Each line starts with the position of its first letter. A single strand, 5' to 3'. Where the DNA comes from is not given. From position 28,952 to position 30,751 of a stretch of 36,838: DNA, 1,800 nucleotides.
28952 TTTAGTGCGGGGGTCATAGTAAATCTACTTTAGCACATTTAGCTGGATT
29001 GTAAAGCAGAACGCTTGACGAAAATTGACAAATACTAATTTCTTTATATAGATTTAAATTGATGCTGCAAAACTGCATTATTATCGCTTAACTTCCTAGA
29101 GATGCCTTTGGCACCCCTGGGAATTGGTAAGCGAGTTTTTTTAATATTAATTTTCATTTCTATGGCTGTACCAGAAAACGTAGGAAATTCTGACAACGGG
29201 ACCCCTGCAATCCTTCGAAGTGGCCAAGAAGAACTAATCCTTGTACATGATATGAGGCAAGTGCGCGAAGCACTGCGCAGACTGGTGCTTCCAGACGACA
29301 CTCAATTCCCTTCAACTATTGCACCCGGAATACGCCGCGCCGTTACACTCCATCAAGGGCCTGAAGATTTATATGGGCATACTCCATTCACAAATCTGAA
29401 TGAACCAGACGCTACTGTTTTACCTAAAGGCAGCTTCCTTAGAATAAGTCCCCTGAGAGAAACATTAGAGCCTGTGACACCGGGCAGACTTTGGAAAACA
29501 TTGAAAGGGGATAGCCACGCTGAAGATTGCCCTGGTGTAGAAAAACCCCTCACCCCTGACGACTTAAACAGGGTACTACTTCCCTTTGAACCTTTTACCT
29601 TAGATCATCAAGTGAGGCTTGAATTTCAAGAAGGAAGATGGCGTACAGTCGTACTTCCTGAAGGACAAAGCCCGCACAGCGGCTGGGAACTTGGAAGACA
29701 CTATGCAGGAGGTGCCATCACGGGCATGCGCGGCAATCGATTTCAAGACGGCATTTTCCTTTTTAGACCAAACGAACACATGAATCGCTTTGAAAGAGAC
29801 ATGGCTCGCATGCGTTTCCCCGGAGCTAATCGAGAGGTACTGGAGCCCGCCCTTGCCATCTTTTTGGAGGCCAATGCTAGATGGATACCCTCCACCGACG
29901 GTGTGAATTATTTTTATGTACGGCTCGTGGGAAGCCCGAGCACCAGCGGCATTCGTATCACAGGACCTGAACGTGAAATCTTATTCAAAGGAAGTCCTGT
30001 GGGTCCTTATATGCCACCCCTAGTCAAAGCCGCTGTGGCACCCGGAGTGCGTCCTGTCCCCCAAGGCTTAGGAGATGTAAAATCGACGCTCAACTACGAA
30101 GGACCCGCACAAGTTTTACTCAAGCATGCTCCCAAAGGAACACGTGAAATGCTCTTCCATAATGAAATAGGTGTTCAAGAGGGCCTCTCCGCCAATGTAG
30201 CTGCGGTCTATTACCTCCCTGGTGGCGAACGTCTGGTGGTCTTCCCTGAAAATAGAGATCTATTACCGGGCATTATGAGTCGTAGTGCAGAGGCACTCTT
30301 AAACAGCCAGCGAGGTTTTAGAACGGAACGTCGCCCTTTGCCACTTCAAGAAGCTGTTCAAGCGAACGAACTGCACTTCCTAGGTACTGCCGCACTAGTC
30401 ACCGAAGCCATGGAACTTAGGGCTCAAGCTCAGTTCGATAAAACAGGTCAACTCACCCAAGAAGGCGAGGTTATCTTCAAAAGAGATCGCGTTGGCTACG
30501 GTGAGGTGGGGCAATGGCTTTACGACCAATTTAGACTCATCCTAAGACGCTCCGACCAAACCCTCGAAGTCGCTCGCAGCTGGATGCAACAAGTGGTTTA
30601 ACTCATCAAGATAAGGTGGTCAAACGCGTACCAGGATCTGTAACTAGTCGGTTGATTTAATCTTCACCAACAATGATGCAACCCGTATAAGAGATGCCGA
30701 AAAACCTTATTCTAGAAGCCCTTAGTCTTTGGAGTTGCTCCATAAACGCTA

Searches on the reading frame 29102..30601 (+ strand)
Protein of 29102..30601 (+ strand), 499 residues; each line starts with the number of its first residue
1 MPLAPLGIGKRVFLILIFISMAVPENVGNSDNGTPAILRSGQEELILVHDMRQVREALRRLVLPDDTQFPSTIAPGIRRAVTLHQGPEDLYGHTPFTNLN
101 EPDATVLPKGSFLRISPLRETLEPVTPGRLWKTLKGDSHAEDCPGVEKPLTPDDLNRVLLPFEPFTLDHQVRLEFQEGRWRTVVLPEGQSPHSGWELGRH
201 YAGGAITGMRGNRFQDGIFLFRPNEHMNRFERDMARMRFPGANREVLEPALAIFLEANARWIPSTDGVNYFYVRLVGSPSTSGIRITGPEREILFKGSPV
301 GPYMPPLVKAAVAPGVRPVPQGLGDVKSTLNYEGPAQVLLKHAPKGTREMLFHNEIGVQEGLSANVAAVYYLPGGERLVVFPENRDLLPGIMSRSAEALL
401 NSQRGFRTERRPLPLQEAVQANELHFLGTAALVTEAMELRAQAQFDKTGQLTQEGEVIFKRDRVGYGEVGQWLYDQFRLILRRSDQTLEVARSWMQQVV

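Call 80: search_protein_families(library=pfam, proteins=[window:29102-30601:+], max_evalue=0.001)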
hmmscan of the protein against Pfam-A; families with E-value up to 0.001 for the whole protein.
window:29102-30601:+ (499 aa): 1 family
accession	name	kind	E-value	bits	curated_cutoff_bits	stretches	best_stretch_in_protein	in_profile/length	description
PF01063.24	Aminotran_4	-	1.2e-15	58.4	28.5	1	216-434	10-218/223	Amino-transferase class IV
